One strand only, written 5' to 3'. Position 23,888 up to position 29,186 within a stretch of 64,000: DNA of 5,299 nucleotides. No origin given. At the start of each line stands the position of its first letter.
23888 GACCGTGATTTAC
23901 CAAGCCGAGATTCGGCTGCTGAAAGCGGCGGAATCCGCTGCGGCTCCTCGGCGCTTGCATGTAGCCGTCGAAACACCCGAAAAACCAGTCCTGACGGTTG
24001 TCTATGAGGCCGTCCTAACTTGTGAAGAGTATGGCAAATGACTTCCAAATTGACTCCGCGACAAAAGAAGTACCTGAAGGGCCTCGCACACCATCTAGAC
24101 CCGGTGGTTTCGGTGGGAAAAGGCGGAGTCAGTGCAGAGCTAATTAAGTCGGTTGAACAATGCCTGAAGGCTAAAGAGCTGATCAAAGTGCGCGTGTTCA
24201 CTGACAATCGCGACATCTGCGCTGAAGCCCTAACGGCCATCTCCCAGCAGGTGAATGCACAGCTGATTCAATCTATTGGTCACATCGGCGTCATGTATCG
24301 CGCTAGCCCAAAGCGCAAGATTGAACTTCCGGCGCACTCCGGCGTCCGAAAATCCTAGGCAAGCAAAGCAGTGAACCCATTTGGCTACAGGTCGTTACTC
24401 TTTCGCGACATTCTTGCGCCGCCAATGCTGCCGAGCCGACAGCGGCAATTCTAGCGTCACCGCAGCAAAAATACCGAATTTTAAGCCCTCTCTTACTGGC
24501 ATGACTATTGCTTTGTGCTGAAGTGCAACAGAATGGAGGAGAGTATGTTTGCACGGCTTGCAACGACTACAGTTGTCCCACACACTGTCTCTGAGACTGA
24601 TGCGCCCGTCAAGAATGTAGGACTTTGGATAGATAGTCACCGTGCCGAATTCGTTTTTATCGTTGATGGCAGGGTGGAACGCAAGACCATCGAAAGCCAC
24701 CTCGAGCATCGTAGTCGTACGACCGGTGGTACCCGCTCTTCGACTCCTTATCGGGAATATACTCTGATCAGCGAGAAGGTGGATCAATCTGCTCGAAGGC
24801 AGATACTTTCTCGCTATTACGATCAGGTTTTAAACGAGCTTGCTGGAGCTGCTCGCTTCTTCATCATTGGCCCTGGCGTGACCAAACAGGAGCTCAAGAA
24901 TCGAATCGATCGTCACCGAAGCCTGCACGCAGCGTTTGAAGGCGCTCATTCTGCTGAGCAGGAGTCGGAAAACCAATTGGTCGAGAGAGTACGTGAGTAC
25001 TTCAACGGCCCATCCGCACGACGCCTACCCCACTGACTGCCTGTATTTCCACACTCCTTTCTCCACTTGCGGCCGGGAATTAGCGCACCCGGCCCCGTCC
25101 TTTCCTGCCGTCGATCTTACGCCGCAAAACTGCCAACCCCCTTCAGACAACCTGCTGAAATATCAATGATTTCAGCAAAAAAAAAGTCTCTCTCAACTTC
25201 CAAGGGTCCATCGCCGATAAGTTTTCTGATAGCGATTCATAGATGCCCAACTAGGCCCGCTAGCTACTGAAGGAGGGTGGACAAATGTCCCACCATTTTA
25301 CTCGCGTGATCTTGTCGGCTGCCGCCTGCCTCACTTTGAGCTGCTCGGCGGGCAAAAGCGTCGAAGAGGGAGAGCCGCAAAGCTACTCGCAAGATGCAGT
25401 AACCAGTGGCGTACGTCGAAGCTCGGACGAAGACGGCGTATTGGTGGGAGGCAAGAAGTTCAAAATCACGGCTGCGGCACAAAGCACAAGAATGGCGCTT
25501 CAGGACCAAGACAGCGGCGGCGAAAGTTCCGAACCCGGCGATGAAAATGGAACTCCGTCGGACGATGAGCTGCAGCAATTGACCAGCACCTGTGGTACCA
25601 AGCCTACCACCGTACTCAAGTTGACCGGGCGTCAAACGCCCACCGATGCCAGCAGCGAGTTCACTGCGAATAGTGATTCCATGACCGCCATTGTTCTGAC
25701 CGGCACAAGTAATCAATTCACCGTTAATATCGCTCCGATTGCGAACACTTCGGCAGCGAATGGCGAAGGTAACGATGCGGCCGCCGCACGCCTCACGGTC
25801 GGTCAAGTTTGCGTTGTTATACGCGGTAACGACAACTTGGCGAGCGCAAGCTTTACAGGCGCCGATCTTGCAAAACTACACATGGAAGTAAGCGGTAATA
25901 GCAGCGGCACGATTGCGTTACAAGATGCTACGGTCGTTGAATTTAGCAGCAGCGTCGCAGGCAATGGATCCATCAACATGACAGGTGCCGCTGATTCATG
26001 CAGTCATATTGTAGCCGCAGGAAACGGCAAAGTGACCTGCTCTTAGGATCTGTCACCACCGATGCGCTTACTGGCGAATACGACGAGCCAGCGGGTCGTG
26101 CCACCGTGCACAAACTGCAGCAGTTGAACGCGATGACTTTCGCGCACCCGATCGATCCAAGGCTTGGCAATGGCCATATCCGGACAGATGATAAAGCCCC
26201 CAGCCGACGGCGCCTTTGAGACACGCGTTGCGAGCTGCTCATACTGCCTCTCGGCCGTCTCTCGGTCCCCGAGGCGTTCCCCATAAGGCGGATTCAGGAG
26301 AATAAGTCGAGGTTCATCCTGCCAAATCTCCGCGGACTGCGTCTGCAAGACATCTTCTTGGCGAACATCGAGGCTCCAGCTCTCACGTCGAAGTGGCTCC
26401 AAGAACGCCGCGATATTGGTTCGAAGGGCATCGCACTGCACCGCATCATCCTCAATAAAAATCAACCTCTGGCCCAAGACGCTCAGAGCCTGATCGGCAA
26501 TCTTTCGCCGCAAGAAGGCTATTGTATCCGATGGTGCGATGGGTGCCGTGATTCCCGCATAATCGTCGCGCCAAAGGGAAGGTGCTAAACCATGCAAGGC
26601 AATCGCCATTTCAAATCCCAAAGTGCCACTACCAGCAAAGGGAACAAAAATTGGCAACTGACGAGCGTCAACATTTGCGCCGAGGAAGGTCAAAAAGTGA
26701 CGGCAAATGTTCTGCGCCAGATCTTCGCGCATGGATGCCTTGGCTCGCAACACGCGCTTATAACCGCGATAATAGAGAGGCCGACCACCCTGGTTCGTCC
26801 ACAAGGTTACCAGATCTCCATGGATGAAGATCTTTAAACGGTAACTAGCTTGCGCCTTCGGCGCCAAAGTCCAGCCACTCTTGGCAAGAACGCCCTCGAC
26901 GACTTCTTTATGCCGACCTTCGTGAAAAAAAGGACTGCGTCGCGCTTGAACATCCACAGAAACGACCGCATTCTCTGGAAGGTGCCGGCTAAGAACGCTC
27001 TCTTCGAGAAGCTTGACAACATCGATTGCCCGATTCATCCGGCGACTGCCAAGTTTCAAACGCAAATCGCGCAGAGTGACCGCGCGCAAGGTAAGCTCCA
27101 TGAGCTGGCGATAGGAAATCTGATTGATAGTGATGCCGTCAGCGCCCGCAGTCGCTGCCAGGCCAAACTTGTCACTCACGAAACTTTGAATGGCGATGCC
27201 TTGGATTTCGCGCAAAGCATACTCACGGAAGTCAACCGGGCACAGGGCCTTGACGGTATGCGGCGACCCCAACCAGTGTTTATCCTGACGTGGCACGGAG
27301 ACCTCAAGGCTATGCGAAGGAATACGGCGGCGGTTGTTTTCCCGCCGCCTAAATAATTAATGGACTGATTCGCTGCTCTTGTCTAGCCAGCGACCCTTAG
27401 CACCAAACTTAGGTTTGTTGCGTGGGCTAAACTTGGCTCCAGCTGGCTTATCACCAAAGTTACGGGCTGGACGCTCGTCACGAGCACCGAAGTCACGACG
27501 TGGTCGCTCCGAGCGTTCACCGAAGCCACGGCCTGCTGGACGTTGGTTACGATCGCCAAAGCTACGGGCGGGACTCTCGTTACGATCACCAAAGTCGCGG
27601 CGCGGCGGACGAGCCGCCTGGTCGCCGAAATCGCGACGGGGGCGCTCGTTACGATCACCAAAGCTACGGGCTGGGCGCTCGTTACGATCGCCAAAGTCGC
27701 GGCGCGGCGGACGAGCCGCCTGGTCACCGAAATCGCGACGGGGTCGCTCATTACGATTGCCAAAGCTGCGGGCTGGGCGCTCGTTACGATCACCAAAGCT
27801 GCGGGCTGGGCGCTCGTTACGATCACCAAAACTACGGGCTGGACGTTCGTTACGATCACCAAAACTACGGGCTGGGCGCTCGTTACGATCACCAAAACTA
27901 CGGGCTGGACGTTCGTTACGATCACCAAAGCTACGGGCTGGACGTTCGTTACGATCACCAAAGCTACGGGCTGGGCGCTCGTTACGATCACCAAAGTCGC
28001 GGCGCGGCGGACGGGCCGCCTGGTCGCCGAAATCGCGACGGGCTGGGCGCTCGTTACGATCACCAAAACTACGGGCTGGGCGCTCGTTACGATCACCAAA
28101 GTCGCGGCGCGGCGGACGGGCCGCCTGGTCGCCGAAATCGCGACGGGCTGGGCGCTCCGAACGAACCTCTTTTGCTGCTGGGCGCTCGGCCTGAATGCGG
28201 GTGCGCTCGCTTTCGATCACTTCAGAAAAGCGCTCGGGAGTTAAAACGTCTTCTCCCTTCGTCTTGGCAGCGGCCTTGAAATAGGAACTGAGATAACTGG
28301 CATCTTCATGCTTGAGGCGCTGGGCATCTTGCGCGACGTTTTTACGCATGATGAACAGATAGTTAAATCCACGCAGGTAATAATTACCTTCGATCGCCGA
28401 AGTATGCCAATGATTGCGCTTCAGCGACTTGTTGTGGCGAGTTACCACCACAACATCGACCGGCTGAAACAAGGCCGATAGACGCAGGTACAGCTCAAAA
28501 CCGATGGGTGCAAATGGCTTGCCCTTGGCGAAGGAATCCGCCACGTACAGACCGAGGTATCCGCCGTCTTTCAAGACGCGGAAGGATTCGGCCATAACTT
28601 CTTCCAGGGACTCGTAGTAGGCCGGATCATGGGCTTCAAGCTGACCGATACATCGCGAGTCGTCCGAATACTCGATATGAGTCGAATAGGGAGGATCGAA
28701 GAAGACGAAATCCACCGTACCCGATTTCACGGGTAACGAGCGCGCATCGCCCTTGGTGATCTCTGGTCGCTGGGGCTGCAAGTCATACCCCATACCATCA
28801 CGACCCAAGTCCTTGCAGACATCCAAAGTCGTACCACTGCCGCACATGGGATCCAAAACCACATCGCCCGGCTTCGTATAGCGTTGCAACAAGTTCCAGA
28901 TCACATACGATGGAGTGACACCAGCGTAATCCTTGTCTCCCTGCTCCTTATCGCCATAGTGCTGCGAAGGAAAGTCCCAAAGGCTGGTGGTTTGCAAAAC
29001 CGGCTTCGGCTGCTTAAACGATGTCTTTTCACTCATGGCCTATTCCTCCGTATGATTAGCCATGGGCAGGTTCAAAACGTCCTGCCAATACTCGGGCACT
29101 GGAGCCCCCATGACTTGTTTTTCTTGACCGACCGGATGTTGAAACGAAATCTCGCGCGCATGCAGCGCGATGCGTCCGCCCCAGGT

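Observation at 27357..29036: Methyltransferase fused to about 20 tandem Arg-rich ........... repeats with a strict 33-bp DNA period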

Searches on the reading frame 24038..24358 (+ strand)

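Call 4: search_protein_families(library=pfam, proteins=[window:24038-24358:+], max_evalue=0.01)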
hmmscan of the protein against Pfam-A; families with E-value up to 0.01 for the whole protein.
window:24038-24358:+ (106 aa): 1 family
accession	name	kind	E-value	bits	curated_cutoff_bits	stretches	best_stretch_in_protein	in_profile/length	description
PF01985.26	CRS1_YhbY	-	1e-24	87.1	27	1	5-88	1-84/84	CRS1 / YhbY (CRM) domain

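Call 5: search_protein_families(library=ncbifam, proteins=[window:24038-24358:+], max_evalue=0.01)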
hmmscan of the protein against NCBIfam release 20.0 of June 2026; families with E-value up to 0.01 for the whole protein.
window:24038-24358:+ (106 aa): 2 families
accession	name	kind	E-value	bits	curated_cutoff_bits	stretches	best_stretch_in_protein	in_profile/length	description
TIGR00253.1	RNA_bind_YhbY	equivalog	4.5e-26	91.2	78.5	1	5-98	1-95/96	ribosome assembly RNA-binding protein YhbY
NF007669.0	PRK10343.1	equivalog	2.6e-20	72.5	175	1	5-98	3-96/97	ribosome assembly RNA-binding protein YhbY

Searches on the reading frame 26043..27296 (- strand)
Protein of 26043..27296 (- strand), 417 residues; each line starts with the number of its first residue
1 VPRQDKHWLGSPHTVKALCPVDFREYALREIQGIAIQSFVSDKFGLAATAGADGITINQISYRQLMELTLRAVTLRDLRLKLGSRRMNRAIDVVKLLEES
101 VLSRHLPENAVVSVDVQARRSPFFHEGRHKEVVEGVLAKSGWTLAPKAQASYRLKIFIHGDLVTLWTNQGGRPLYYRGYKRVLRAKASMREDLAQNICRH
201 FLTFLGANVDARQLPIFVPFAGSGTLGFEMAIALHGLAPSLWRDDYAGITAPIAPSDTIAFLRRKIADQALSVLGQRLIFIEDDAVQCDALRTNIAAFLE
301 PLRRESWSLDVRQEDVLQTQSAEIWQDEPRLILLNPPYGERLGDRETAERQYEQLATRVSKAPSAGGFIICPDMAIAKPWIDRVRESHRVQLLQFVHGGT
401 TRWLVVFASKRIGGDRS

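Call 4: search_protein_families(library=pfam, proteins=[window:26043-27296:-], max_evalue=0.01)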
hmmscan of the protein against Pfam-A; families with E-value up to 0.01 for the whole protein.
window:26043-27296:- (417 aa): 1 family
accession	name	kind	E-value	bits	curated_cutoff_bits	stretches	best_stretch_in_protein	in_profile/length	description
PF01170.24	UPF0020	-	1.2e-08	35.4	22.3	1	181-367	4-160/197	RMKL-like, methyltransferase domain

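Call 5: search_protein_families(library=ncbifam, proteins=[window:26043-27296:-], max_evalue=0.01)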
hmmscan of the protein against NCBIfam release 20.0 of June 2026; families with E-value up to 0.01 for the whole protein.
window:26043-27296:- (417 aa): 3 families
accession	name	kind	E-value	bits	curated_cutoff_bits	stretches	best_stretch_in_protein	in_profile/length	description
NF008748.0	PRK11783.1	equivalog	1.5e-15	56.5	466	1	147-362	134-339/704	bifunctional 23S rRNA (guanine(2069)-N(7))-methyltransferase RlmK/23S rRNA (guanine(2445)-N(2))-methyltransferase RlmL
NF040721.1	Trm14_Arch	equivalog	0.0018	17.5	280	0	216-367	195-328/370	tRNA (guanine(6)-N2)-methyltransferase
TIGR00095.1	TIGR00095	equivalog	0.0022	17.7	117.5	0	270-342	70-138/194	16S rRNA (guanine(966)-N(2))-methyltransferase RsmD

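Call 35: search_protein_families(library=padloc, proteins=[window:26043-27296:-], max_evalue=0.01)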
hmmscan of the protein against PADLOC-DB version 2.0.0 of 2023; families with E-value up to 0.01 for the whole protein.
window:26043-27296:- (417 aa): 0 families

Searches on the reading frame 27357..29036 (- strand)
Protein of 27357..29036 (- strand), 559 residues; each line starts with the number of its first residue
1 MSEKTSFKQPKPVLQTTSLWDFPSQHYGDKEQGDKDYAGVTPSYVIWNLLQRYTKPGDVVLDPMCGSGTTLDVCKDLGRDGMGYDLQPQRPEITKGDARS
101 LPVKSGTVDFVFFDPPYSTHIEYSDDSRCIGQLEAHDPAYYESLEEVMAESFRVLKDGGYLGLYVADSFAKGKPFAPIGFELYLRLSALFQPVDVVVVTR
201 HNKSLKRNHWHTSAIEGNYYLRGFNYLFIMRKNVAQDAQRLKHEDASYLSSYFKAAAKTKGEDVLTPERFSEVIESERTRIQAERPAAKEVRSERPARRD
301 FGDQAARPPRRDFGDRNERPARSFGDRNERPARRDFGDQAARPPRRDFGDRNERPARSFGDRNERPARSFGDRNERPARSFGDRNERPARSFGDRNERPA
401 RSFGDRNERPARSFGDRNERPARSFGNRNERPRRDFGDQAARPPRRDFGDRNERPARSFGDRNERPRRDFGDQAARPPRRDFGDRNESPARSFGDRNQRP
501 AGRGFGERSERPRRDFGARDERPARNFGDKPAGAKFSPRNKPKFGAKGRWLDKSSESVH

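Call 4: search_protein_families(library=pfam, proteins=[window:27357-29036:-], max_evalue=0.01)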
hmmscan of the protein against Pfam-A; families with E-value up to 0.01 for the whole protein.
window:27357-29036:- (559 aa): 6 families
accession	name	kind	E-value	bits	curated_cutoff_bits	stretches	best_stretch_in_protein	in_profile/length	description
PF01555.25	N6_N4_Mtase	-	4.4e-23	82.8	26.7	2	15-94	139-219/221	DNA methylase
PF16058.10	Mucin-like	-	3.6e-20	72.6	28.7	4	337-414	17-93/94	Mucin-like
PF15809.10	STG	-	4.2e-09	37.2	27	0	390-427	198-235/236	Simian taste bud-specific gene product family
PF01170.24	UPF0020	-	2.3e-05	24.7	22.3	0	55-70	27-42/197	RMKL-like, methyltransferase domain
PF13634.11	Nucleoporin_FG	-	9.3e-05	23.7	32.2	0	437-437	74-74/90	Nucleoporin FG repeat region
PF08241.18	Methyltransf_11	-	0.0003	21.8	21.2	0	62-112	2-65/95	Methyltransferase domain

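Call 5: search_protein_families(library=ncbifam, proteins=[window:27357-29036:-], max_evalue=0.01)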
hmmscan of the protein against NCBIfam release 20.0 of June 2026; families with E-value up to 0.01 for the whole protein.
window:27357-29036:- (559 aa): 6 families
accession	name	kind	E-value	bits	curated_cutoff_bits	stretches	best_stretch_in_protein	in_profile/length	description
NF050803.1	DnaMtaseCcrMCaul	equivalog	2.4e-10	39.9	830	1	15-88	161-237/350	adenine-specific DNA-methyltransferase CcrM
NF008572.0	PRK11524.1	equivalog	5.9e-10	38.7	292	2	18-87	178-245/294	adenine-specific DNA-methyltransferase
NF045667.1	MTase_DVU1556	equivalog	8.1e-06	25.4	155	1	55-114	21-91/213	DVU_1556 family methyltransferase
TIGR01177.1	TIGR01177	hypoth_equivalog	3.5e-05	23.3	316.55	1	55-182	181-311/330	TIGR01177 family methyltransferase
NF010253.0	PRK13699.1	subfamily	3.7e-05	23.5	244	1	32-88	139-195/226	DNA methyltransferase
NF040721.1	Trm14_Arch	equivalog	0.0026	17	280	0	56-71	191-206/370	tRNA (guanine(6)-N2)-methyltransferase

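Call 12: find_encoding_contigs(protein=window:27357-29036:-, flank=3000, max_places=4)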
Protein window:27357-29036:- (559 aa): no gene with exactly this product is on record in the collection.
